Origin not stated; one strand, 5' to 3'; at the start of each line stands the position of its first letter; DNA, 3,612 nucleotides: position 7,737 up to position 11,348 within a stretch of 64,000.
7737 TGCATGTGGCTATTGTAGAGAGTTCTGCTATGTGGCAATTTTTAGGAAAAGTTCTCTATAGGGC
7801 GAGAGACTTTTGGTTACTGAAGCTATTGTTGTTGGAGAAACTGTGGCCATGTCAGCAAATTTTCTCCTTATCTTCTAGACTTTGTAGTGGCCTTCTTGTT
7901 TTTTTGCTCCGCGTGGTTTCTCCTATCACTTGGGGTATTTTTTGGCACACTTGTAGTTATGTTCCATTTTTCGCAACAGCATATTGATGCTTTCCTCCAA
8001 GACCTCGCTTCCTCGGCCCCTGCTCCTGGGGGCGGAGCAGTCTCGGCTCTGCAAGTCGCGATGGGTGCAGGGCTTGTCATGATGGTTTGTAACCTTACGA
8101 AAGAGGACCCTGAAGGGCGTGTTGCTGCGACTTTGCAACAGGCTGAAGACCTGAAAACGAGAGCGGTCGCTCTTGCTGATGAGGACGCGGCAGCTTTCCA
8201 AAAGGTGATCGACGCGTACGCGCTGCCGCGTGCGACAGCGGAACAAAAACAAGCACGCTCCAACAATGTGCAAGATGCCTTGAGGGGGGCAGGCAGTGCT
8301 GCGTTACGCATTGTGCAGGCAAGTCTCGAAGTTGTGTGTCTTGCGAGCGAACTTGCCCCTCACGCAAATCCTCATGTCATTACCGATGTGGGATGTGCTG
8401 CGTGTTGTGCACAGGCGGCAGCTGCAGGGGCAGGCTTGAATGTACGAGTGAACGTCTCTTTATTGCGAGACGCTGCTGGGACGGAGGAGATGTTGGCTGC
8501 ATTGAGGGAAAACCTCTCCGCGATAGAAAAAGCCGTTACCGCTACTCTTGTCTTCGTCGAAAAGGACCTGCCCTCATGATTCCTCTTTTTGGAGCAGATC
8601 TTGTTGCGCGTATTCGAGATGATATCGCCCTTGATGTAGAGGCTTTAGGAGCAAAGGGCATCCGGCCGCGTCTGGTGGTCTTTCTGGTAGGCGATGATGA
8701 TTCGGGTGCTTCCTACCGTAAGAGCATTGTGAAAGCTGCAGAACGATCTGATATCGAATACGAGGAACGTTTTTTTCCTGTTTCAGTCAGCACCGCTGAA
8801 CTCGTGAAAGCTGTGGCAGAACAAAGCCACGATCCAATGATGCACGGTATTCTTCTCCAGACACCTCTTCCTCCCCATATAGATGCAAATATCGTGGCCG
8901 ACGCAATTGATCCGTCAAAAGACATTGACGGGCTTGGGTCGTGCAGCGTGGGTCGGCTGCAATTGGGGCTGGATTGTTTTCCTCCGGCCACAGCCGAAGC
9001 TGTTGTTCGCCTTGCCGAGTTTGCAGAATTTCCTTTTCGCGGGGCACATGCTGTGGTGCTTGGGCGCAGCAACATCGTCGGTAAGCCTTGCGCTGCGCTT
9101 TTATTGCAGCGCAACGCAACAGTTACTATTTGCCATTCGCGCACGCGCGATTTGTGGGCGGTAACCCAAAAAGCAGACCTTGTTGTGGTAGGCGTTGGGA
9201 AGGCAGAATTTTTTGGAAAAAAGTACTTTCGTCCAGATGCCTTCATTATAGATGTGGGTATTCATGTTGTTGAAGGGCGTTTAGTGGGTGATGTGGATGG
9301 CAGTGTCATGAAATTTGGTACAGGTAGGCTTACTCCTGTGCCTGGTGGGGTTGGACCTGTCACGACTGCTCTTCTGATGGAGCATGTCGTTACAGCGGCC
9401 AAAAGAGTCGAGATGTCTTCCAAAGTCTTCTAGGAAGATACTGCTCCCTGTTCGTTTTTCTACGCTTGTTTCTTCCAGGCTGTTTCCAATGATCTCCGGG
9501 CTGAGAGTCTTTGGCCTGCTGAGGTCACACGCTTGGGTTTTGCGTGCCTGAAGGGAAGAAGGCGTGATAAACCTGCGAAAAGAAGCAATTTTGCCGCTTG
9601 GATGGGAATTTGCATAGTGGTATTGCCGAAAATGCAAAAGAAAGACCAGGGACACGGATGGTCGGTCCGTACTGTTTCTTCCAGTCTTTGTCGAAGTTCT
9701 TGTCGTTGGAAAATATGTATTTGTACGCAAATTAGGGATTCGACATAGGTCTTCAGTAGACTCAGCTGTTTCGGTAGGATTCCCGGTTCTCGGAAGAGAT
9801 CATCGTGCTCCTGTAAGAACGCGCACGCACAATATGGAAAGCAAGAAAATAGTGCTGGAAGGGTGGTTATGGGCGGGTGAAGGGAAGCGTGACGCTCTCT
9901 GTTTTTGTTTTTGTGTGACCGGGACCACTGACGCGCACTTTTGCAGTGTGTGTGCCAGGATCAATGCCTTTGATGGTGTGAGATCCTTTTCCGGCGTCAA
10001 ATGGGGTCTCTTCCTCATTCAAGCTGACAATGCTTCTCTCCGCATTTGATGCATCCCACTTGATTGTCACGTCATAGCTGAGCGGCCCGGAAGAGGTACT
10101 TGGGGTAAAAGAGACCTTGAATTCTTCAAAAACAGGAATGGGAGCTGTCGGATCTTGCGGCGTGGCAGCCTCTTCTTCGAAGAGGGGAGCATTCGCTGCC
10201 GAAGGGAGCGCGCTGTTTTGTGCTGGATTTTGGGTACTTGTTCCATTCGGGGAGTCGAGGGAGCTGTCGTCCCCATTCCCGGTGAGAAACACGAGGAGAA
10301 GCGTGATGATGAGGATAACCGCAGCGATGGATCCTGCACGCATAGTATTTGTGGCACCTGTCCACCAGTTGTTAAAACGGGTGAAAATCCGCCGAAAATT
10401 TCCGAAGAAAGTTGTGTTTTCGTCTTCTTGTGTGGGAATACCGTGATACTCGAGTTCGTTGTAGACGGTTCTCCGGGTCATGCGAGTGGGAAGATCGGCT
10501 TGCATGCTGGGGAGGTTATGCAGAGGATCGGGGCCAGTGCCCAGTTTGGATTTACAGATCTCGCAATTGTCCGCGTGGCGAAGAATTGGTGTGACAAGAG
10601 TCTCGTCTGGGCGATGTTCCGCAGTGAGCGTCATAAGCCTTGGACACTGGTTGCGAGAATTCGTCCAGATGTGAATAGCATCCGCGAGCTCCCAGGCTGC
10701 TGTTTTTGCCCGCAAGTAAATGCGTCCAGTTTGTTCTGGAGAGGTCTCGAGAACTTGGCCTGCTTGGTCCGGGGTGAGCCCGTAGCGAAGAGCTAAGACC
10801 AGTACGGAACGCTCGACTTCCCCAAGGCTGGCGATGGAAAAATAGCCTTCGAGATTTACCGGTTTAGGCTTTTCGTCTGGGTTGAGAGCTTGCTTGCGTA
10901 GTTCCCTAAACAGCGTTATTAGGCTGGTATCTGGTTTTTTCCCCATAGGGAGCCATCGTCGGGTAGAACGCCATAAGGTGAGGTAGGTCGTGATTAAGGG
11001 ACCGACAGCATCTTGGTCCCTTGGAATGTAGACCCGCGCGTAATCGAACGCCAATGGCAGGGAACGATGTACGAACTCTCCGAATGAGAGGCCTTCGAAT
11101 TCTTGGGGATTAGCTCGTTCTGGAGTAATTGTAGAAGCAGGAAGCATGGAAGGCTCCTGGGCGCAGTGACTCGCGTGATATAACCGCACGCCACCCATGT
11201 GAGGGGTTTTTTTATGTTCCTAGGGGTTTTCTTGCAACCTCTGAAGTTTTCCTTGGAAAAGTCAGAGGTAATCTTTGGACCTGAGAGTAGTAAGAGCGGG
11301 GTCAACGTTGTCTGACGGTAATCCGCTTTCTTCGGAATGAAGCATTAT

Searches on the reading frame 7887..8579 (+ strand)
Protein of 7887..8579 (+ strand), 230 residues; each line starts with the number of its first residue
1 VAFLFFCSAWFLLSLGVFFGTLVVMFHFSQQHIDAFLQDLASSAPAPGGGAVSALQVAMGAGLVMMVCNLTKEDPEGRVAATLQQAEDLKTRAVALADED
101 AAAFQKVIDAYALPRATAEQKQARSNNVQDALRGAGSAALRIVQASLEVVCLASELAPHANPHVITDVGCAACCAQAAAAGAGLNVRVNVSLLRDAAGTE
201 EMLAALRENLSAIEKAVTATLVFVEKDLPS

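Call 3: search_protein_families(library=pfam, proteins=[window:7887-8579:+], max_evalue=0.1)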
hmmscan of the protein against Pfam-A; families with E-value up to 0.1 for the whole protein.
window:7887-8579:+ (230 aa): 1 family
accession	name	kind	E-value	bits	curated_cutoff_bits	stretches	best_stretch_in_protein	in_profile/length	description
PF04961.17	FTCD_C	-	2.3e-48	164.8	24.5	1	33-206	2-180/182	Formiminotransferase-cyclodeaminase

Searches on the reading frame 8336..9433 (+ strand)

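Call 3: search_protein_families(library=pfam, proteins=[window:8336-9433:+], max_evalue=0.1)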
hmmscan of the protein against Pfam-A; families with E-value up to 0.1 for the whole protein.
window:8336-9433:+ (365 aa): 2 families
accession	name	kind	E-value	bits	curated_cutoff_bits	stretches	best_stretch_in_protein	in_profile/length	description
PF02882.25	THF_DHG_CYH_C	-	2.9e-52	176.7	27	1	203-357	3-158/160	Tetrahydrofolate dehydrogenase/cyclohydrolase, NAD(P)-binding domain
PF00763.28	THF_DHG_CYH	-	9.2e-28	97.3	32.8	1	86-198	3-115/115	Tetrahydrofolate dehydrogenase/cyclohydrolase, catalytic domain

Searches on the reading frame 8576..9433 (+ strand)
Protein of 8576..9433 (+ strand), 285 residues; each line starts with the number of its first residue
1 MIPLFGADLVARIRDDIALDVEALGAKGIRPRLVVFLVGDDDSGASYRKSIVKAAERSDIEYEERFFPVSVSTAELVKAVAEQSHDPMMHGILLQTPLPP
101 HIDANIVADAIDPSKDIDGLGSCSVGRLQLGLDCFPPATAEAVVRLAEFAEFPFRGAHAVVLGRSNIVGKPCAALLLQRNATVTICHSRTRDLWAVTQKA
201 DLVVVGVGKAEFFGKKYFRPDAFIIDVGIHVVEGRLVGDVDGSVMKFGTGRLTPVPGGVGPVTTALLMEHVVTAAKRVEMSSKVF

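Call 73: find_related_loci(query=window:8576-9433:+, collection=metagenome_contigs, flank=10000)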
Query window:8576-9433:+ (285 aa) in metagenome_contigs; peptide patterns used: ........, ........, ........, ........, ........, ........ (x = any residue, [..] = any of these).
253 stretches matched a pattern; 63 encode a relative of the query (tblastn E <= 1e-3); 63 distinct loci.
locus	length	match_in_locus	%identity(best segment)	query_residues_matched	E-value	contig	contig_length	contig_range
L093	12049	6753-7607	100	1-285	0e+0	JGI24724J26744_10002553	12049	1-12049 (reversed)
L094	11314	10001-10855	99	1-285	0e+0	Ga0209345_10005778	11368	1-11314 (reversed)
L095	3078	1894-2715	42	4-277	4e-61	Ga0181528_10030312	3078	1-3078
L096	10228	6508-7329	41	4-276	1e-60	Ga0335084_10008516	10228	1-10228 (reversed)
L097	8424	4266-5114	40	4-276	2e-59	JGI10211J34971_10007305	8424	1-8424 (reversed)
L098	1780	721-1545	41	4-277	1e-61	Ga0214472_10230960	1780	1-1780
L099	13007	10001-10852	38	4-277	1e-58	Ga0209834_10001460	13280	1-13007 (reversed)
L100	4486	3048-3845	43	6-276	6e-59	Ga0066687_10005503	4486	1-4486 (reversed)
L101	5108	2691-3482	43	7-275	2e-56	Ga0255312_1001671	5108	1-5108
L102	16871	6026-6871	40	6-276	2e-55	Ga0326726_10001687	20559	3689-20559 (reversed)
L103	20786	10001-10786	45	6-272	1e-54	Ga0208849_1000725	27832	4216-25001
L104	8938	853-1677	44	4-277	2e-54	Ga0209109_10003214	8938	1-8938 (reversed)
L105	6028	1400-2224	44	4-277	2e-54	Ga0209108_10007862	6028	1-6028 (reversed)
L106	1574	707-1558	37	6-277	9e-56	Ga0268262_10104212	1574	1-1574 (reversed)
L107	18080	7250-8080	36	4-277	7e-53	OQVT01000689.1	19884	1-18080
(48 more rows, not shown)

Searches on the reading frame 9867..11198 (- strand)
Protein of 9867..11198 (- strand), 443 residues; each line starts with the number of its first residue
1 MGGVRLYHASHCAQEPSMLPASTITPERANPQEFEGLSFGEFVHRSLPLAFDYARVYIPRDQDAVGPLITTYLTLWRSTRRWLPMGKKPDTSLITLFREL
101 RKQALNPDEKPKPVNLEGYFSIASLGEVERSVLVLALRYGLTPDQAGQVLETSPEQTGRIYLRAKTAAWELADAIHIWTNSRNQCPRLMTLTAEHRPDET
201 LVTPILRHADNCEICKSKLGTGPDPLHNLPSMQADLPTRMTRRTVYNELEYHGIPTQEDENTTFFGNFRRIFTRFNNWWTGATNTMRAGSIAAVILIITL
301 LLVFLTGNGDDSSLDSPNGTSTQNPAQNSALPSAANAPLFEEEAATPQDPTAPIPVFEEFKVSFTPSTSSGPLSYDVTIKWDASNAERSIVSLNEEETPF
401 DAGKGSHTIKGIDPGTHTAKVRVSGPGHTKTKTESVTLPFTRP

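Call 3: search_protein_families(library=pfam, proteins=[window:9867-11198:-], max_evalue=0.1)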
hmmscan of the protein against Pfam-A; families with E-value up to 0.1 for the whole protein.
window:9867-11198:- (443 aa): 1 family
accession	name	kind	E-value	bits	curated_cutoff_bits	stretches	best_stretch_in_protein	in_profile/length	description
PF06121.19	DUF959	-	0.091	13.4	25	0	323-419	55-151/192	Domain of Unknown Function (DUF959)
